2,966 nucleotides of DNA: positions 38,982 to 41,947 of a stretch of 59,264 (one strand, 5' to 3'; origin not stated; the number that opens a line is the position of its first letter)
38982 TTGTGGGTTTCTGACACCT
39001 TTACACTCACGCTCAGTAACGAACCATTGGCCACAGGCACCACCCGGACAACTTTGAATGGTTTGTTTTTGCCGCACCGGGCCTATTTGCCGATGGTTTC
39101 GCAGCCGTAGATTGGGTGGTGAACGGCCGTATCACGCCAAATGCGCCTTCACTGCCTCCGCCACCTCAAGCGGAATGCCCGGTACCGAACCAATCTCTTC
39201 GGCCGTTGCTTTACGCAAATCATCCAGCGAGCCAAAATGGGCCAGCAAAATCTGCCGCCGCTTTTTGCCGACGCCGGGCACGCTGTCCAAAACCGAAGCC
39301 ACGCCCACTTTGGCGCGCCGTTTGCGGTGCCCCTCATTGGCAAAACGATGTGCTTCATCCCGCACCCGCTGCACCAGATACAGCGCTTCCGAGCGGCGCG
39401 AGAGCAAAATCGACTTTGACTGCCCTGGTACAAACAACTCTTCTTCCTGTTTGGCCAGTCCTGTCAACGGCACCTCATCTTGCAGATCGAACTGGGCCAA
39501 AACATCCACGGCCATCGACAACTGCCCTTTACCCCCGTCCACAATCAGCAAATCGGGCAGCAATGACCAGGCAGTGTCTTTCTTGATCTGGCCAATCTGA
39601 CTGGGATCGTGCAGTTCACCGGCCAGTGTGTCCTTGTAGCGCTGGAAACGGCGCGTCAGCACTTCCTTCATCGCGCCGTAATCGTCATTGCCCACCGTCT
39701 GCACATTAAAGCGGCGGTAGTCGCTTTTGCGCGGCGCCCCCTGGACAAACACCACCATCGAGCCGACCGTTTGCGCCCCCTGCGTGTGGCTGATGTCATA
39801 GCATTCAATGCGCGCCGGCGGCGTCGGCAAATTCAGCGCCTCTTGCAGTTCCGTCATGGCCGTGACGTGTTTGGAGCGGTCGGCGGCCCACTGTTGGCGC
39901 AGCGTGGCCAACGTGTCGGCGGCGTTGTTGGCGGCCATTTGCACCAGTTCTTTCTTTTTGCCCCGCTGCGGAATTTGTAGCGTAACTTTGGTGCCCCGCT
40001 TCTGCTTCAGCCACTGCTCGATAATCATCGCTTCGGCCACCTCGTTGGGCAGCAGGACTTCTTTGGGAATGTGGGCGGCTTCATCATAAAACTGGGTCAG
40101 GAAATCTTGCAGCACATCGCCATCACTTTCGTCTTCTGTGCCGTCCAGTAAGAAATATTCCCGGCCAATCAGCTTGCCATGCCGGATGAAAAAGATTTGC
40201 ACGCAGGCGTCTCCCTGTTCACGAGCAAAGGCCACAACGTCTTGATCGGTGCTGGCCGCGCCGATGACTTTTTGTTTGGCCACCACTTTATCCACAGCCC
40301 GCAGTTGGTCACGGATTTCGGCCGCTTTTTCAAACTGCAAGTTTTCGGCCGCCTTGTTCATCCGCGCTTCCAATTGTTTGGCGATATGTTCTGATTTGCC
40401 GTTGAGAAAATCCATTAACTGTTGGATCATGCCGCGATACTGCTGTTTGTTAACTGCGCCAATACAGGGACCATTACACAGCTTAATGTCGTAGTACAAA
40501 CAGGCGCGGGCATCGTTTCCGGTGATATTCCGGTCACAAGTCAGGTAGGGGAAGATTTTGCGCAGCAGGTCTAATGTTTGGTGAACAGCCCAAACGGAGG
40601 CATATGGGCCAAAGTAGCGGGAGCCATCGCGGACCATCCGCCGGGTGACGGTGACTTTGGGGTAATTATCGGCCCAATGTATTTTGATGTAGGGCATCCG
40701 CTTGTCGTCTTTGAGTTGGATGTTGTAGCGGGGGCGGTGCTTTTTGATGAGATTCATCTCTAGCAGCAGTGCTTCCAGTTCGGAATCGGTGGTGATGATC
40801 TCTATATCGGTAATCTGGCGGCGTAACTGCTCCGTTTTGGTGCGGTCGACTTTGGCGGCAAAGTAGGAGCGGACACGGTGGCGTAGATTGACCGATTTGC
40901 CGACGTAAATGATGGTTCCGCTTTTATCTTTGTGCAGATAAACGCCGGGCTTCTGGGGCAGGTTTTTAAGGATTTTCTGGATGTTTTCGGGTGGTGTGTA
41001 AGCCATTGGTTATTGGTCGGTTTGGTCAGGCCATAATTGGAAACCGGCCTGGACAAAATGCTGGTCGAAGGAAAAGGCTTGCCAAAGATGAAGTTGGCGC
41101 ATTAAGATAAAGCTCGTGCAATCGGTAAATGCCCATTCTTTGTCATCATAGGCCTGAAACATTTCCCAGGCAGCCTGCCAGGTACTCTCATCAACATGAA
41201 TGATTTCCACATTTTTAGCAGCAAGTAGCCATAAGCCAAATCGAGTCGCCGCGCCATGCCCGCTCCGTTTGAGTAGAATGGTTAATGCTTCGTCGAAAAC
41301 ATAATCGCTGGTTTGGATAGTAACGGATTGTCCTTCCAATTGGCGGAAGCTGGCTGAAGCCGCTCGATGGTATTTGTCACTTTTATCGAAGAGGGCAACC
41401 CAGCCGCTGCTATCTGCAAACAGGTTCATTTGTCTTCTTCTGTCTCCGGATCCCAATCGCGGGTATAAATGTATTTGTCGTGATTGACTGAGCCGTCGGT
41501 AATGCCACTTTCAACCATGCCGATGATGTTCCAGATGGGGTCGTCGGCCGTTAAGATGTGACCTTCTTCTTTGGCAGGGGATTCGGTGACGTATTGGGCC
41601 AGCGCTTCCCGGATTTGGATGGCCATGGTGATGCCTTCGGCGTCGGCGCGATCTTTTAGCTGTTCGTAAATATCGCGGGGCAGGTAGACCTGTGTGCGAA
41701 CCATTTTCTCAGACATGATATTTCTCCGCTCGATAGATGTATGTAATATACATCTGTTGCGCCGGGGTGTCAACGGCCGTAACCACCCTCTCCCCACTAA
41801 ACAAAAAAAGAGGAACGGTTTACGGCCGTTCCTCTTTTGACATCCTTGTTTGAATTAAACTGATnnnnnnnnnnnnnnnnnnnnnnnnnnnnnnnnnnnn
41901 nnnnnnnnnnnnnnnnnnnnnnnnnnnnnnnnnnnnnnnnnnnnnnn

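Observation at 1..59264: Highly iterated octamer palindrome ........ (HIP-like) throughout the window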

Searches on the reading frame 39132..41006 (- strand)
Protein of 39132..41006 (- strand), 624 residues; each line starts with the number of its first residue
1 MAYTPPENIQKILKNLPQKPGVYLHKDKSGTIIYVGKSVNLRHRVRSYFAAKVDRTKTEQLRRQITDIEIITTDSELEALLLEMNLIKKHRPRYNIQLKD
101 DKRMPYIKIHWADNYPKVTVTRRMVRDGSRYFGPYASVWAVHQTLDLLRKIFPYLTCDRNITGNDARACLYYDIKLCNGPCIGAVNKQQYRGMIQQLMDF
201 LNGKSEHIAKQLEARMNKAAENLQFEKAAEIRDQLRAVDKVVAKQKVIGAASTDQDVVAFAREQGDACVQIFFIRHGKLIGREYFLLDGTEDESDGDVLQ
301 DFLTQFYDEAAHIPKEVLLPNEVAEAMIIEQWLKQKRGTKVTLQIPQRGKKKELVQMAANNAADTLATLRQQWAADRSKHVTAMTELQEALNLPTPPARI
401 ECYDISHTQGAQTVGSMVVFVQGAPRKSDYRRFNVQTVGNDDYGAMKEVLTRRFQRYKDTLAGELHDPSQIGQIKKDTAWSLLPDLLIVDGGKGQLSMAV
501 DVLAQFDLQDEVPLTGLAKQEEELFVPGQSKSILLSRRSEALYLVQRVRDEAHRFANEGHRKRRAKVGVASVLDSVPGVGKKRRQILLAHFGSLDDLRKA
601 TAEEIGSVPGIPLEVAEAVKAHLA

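Call 8: find_related_loci(query=window:39132-41006:-, collection=genome_contigs, flank=10000)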
Query window:39132-41006:- (624 aa) in genome_contigs; peptide patterns used: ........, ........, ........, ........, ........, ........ (x = any residue, [..] = any of these).
600 stretches matched a pattern (row limit reached: there are more); 591 encode a relative of the query (tblastn E <= 1e-3); the best 80 are kept; 80 distinct loci.
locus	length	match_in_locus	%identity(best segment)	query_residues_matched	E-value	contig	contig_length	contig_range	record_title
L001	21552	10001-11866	83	3-624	0e+0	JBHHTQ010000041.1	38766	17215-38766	MAG: Anaerolineae bacterium isolate S.9.sp3_bin.44 NODE_127_length_38766_cov_7.956188, whole genome shotgun sequence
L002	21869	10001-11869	82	1-623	0e+0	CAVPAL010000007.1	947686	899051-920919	MAG: uncultured Chloroflexia bacterium isolate MFD09964.bin.1.113 genome assembly, contig: contig_2261, whole genome sho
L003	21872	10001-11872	81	1-624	0e+0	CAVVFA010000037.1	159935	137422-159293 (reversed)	MAG: uncultured Chloroflexia bacterium isolate MFD04716.bin.2.33 genome assembly, contig: contig_9816, whole genome shot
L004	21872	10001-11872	79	1-624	0e+0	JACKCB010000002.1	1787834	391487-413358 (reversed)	MAG: Ardenticatenaceae bacterium isolate HK-STAS-CHLO-36 HK-STAS-CHLO-36_2, whole genome shotgun sequence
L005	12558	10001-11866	78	1-623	0e+0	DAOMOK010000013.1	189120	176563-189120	MAG TPA_asm: Chloroflexota bacterium isolate AMR_MDS_5888 NODE_33_length_189120_cov_24.989379, whole genome shotgun sequ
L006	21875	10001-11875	74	1-624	0e+0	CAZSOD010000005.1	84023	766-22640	MAG TPA_asm: uncultured Ardenticatenaceae bacterium isolate binchicken_co197_395 genome assembly, contig: NODE_225_lengt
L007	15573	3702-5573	75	1-624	0e+0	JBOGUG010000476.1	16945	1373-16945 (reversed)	MAG: Candidatus Promineifilaceae bacterium isolate M3-S_concoct.bin.207 k127_1375692, whole genome shotgun sequence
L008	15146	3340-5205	74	1-623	0e+0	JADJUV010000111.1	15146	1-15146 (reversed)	MAG: Candidatus Trichofilum aggregatum isolate Hirt_MAXAC.142 tig00063996-10-154840, whole genome shotgun sequence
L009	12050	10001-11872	74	1-623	0e+0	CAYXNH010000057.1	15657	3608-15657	MAG TPA_asm: uncultured Ardenticatenaceae bacterium isolate SRP329715_co1_267 genome assembly, contig: NODE_5656_length_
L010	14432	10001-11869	75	1-623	0e+0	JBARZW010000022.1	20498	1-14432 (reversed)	MAG: Candidatus Promineifilaceae bacterium isolate MFD12960_ilm_asm_bin17 k127_257541, whole genome shotgun sequence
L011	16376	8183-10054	73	1-623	0e+0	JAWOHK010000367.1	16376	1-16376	MAG: Chloroflexota bacterium isolate CWP4-2.bin.60 k191_2450464, whole genome shotgun sequence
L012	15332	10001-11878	71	1-623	0e+0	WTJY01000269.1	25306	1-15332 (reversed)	MAG: Anaerolineales bacterium isolate SS36427bin_1 NODE_258_length_25306_cov_30.812998, whole genome shotgun sequence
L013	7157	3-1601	83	92-624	0e+0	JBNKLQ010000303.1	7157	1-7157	MAG: Candidatus Promineifilaceae bacterium isolate H1H2.bin.11.strict NODE_303_length_7157_cov_3.998164, whole genome sh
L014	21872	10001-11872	81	1-624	0e+0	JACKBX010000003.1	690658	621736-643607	MAG: Ardenticatenaceae bacterium isolate HK-STAS-CHLO-32 HK-STAS-CHLO-32_3, whole genome shotgun sequence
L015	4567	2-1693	76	60-623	0e+0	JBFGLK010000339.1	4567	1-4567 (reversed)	MAG: Candidatus Promineifilaceae bacterium isolate Mix_sand03.2021.01.D.81 k141_3297075_length_4567_cov_8.0000, whole ge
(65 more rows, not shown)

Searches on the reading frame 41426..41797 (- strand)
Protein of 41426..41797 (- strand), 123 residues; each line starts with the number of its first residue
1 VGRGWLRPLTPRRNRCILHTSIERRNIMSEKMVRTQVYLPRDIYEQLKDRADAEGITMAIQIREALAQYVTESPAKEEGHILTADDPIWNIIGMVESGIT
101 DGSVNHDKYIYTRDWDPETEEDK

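Call 26: search_protein_families(library=pfam, proteins=[window:41426-41797:-])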
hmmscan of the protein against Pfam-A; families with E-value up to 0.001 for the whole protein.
window:41426-41797:- (123 aa): 2 families
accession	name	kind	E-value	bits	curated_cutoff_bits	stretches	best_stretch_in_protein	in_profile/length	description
PF07878.17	RHH_5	-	2.3e-08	34.1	26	1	32-72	1-41/43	CopG-like RHH_1 or ribbon-helix-helix domain, RHH_5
PF01402.27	RHH_1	-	2.1e-05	24.7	20.5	1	34-71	1-38/39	Ribbon-helix-helix protein, copG family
